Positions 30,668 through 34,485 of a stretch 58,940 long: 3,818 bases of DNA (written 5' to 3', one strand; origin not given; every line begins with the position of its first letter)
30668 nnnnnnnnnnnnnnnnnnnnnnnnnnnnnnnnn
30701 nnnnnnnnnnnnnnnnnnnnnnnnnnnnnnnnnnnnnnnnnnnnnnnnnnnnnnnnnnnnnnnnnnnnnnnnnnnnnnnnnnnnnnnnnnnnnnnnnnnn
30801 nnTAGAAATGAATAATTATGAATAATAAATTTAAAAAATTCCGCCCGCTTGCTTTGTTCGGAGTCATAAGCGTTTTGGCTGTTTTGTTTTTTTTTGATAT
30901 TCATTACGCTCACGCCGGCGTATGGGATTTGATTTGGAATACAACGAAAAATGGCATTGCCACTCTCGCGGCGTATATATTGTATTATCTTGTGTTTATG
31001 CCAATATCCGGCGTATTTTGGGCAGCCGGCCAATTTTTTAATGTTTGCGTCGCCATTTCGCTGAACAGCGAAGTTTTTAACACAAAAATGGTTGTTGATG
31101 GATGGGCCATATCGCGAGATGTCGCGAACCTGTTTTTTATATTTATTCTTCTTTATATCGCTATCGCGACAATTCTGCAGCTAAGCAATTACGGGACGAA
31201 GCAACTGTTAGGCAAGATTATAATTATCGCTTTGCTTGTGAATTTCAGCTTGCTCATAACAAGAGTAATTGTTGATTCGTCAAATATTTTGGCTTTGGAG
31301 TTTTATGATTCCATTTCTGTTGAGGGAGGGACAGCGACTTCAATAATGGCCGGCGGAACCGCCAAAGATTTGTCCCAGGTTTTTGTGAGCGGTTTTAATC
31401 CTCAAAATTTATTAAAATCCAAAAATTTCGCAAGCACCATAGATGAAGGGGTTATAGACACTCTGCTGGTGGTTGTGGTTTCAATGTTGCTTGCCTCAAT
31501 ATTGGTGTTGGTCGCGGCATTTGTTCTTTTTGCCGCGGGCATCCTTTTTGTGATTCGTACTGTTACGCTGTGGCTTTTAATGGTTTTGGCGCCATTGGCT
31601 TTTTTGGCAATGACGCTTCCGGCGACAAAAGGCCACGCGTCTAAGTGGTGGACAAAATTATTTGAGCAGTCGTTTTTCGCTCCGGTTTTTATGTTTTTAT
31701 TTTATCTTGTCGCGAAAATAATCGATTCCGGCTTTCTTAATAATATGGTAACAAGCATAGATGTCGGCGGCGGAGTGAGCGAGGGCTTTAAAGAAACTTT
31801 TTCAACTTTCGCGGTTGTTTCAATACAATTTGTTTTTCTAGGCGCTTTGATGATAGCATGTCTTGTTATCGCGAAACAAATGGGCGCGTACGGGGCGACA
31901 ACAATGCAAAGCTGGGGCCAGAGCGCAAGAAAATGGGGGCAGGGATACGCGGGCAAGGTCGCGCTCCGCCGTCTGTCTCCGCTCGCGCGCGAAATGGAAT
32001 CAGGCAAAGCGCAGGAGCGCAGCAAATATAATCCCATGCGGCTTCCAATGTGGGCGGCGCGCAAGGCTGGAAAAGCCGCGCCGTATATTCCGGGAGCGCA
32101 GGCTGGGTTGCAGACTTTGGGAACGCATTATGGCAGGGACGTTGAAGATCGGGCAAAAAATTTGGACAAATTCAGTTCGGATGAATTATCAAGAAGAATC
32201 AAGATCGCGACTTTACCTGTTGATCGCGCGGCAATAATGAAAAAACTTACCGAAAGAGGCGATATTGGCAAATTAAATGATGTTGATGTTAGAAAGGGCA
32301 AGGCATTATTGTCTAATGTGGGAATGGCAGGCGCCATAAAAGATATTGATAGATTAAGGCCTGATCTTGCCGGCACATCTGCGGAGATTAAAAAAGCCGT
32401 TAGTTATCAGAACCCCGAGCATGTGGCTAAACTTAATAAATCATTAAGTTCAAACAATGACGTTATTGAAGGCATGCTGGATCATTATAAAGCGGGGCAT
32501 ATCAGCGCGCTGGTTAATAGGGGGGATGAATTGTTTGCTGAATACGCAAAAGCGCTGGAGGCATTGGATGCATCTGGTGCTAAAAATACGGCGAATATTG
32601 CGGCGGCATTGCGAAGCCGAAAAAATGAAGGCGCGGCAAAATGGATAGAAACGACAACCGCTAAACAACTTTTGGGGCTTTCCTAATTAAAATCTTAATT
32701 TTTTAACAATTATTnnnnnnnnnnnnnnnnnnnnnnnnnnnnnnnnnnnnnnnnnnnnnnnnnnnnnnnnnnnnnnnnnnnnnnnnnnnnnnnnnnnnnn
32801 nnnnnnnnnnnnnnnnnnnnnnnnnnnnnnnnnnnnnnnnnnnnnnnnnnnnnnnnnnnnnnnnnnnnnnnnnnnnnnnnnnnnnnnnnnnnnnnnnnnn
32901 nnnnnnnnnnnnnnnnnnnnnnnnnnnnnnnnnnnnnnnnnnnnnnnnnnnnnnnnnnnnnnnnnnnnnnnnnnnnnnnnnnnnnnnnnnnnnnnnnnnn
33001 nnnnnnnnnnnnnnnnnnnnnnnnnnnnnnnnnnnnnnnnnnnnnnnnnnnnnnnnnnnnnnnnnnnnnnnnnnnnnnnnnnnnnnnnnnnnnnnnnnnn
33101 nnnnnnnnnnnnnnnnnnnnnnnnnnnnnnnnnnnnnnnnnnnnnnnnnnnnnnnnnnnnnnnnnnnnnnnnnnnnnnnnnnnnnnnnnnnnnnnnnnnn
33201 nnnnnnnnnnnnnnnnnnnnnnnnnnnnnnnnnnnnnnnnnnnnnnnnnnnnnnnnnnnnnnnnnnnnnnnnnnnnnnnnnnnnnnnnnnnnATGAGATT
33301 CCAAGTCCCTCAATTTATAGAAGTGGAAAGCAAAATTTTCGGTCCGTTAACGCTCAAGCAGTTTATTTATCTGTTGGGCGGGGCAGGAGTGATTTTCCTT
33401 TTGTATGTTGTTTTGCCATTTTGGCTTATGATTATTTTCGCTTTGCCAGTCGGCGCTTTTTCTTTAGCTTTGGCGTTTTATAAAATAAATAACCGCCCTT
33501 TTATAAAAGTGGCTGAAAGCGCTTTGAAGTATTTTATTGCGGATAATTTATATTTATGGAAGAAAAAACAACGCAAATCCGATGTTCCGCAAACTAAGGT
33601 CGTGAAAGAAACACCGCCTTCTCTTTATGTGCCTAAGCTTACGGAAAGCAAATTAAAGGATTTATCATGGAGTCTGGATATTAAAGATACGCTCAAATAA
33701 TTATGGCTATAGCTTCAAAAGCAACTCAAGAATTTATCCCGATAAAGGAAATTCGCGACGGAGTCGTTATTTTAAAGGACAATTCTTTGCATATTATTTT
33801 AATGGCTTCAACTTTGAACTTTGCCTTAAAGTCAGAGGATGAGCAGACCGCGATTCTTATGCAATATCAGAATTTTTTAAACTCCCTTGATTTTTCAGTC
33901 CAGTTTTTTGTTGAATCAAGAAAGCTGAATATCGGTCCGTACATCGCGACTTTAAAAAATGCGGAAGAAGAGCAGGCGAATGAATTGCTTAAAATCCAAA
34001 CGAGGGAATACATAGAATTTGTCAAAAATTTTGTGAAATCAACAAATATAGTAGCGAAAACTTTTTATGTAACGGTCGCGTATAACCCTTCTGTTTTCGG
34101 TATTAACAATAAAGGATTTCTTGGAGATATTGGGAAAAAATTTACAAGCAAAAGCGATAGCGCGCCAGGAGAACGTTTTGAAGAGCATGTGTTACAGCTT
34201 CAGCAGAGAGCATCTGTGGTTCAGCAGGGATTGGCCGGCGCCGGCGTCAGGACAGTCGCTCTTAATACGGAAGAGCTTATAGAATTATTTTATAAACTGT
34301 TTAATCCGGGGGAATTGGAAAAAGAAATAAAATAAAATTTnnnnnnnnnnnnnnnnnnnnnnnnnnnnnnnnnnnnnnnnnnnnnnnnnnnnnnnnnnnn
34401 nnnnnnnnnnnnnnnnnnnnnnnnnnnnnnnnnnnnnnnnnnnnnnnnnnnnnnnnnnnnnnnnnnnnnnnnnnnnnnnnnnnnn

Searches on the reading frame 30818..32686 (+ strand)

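Call 5: search_protein_families(library=pfam, proteins=[window:30818-32686:+], max_evalue=0.01)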
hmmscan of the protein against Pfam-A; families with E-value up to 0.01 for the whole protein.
window:30818-32686:+ (622 aa): 1 family
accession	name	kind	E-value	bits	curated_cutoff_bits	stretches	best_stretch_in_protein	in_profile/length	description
PF04610.19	TrbL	-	0.00017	21.8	25.9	1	108-345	6-212/215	TrbL/VirB6 plasmid conjugal transfer protein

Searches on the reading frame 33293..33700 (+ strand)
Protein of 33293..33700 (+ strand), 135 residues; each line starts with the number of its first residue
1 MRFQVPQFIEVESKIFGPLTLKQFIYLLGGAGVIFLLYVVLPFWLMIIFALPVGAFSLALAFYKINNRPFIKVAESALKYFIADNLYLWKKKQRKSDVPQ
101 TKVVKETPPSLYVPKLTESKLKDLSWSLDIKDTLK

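Call 5: search_protein_families(library=pfam, proteins=[window:33293-33700:+], max_evalue=0.01)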
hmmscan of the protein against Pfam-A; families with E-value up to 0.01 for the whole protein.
window:33293-33700:+ (135 aa): 1 family
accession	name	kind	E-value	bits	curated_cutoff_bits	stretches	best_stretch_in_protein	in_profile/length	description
PF12666.12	PrgI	-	1.5e-11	45.1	27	1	9-92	6-88/91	PrgI family protein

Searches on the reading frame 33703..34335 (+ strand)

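Call 5: search_protein_families(library=pfam, proteins=[window:33703-34335:+], max_evalue=0.01)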
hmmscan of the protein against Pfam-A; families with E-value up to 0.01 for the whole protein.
window:33703-34335:+ (210 aa): 1 family
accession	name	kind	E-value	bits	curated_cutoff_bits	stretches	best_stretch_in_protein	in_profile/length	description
PF11130.14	TraC_F_IV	-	6.6e-06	25.8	28.1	1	22-203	17-173/375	TraC protein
